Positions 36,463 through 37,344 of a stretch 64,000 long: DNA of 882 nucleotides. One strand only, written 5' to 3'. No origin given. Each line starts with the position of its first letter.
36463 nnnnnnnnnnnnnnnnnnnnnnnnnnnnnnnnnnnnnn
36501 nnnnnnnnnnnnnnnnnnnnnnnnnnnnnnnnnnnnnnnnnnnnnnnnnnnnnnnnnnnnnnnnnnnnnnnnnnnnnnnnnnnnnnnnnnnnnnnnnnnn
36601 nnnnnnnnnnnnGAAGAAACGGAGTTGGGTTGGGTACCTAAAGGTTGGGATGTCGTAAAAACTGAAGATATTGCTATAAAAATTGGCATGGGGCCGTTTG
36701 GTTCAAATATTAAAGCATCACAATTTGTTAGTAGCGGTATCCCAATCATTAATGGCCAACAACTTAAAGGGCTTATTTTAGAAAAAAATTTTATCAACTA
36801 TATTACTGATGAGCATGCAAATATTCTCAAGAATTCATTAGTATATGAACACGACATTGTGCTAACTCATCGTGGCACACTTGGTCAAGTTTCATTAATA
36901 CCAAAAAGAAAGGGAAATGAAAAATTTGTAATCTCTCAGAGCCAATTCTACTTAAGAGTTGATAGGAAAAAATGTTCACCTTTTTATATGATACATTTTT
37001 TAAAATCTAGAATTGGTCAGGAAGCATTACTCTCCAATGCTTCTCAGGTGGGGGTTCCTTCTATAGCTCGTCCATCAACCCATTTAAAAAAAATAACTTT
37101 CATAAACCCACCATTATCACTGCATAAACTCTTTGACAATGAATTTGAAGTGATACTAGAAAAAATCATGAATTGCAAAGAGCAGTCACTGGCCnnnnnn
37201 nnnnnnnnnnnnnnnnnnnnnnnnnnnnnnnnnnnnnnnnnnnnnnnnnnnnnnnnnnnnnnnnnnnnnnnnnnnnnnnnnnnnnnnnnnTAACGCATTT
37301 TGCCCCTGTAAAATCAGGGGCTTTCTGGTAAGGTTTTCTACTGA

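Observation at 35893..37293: Compositional mosaic in hsdS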

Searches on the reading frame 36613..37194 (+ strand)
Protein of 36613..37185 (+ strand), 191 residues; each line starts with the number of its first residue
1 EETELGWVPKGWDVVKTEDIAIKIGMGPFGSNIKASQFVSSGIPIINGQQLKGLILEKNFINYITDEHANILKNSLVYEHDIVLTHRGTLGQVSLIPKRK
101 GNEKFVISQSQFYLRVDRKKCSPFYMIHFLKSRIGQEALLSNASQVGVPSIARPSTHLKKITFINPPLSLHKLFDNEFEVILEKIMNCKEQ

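Call 14: find_homologous_proteins(query=window:36613-37185:+, max_evalue=1e-10)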
Query seq(191 aa) (191 aa): 685 proteins with E <= 1e-10 among 734 candidates; the best 120 are listed.
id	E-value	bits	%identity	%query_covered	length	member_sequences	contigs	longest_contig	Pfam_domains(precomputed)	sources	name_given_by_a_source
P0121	8.9e-122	422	100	100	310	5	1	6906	-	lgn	-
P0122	1.1e-115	402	95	100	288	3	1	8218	-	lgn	-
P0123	1.0e-75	272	100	65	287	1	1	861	PF01420.26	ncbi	ncbi:restriction endonuclease subunit S, partial [Escherichia coli]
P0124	5.0e-71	256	67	92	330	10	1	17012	-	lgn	-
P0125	2.2e-69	251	65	92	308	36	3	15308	-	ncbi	ncbi:TPA: restriction endonuclease subunit S, partial [Escherichia coli]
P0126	8.8e-69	249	65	92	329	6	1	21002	PF01420.26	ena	-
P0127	1.1e-58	216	51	98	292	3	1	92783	PF01420.26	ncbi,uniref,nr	ncbi:restriction endonuclease subunit S [Roseiconus lacunae]|uniref:restriction endonuclease subunit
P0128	2.3e-56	208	51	98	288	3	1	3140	-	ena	-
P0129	1.5e-55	206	53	97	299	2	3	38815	-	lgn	-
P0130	9.3e-55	203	51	99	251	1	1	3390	PF01420.26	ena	-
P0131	2.1e-53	199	49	100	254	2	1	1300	-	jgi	jgi:type I restriction enzyme S subunit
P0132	1.2e-52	196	50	99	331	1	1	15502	PF01420.26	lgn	-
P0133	1.3e-52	196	52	97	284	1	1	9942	PF01420.26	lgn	-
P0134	9.8e-52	193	50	100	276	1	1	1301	-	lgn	-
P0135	1.3e-51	193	49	95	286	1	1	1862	PF01420.26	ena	-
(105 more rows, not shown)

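Call 46: search_dna_similar(query=window:36652-37194:+, collection=plasmids, mode=protein, max_rows=15)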
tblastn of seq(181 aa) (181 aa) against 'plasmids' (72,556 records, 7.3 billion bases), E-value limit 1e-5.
Records with a match: 29; places in all: 29; records where one place covers at least 80% of the query: 20.
Best place of each record, by identity: <60% 29.
By first word of the organism name: Pseudomonas 7; Myroides 3; Bacillus 2; Acinetobacter 2; Lactococcus 2; Priestia 1; Anabaena 1; Roseomonas 1; Citricoccus 1; Corynebacterium 1; and 8 more.
By predicted mobility (MOB-suite, as given by PLSDB): non-mobilizable 17; mobilizable 8; conjugative 4.
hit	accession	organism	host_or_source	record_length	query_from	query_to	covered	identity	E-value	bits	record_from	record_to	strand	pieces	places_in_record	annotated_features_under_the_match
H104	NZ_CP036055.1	Bacillus toyonensis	cell culture,soil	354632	11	172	90%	46.6%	3e-35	137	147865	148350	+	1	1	restriction endonuclease subunit S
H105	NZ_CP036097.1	Bacillus toyonensis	cell culture,soil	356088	11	172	90%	46.6%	3e-35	137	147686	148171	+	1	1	restriction endonuclease subunit S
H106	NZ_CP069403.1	Priestia megaterium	Homo sapiens,Pure culture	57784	11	156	81%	47.9%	2e-35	137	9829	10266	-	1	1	restriction endonuclease subunit S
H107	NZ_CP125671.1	Acinetobacter sp. KCTC 92772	Single cell,Spoiled shower gel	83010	11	155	80%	45.2%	4e-29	119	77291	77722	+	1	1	restriction endonuclease subunit S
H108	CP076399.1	Acinetobacter nosocomialis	Homo sapiens,cell culture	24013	11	154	80%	44.8%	2e-28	117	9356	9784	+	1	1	restriction endonuclease subunit S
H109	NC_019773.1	Anabaena cylindrica PCC 7122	water, most likely pond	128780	11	179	93%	36.0%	7e-23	101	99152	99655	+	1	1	restriction endonuclease subunit S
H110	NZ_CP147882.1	Roseomonas mucosa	cell culture,Styx glacier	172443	11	172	90%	33.7%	3e-22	100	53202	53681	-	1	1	restriction endonuclease subunit S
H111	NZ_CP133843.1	Citricoccus sp. I39-566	cell culture,Oceanic seawater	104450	2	156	86%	34.0%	6e-18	87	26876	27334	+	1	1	restriction endonuclease subunit S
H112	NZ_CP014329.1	Corynebacterium glutamicum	Bos taurus,nasopharynx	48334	11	172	90%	30.7%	4e-20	94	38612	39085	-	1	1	restriction endonuclease subunit S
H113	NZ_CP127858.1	Kocuria rosea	single cell culture,deep sea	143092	1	136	75%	35.0%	2e-15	80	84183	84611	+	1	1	restriction endonuclease subunit S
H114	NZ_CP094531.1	Chryseobacterium oryzae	Single cell,Andong Sikhe (Andong rice ...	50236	14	181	93%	27.8%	8e-8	58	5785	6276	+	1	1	restriction endonuclease subunit S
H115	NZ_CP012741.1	Vibrio vulnificus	Homo sapiens,blood sample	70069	14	178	91%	27.6%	6e-8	59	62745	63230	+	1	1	restriction endonuclease subunit S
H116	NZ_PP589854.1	Lactococcus sp.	Bacterial culture,Dairy environment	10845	3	178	97%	25.8%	9e-6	52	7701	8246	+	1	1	restriction endonuclease subunit S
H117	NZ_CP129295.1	Lactococcus lactis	Food Material,Mixed Culture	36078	14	178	91%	27.4%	2e-6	54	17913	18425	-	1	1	restriction endonuclease subunit S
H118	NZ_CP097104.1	Pseudomonas sp. NY11382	Homo sapiens,Airway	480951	14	175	90%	27.8%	9e-12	69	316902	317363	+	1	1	restriction endonuclease subunit S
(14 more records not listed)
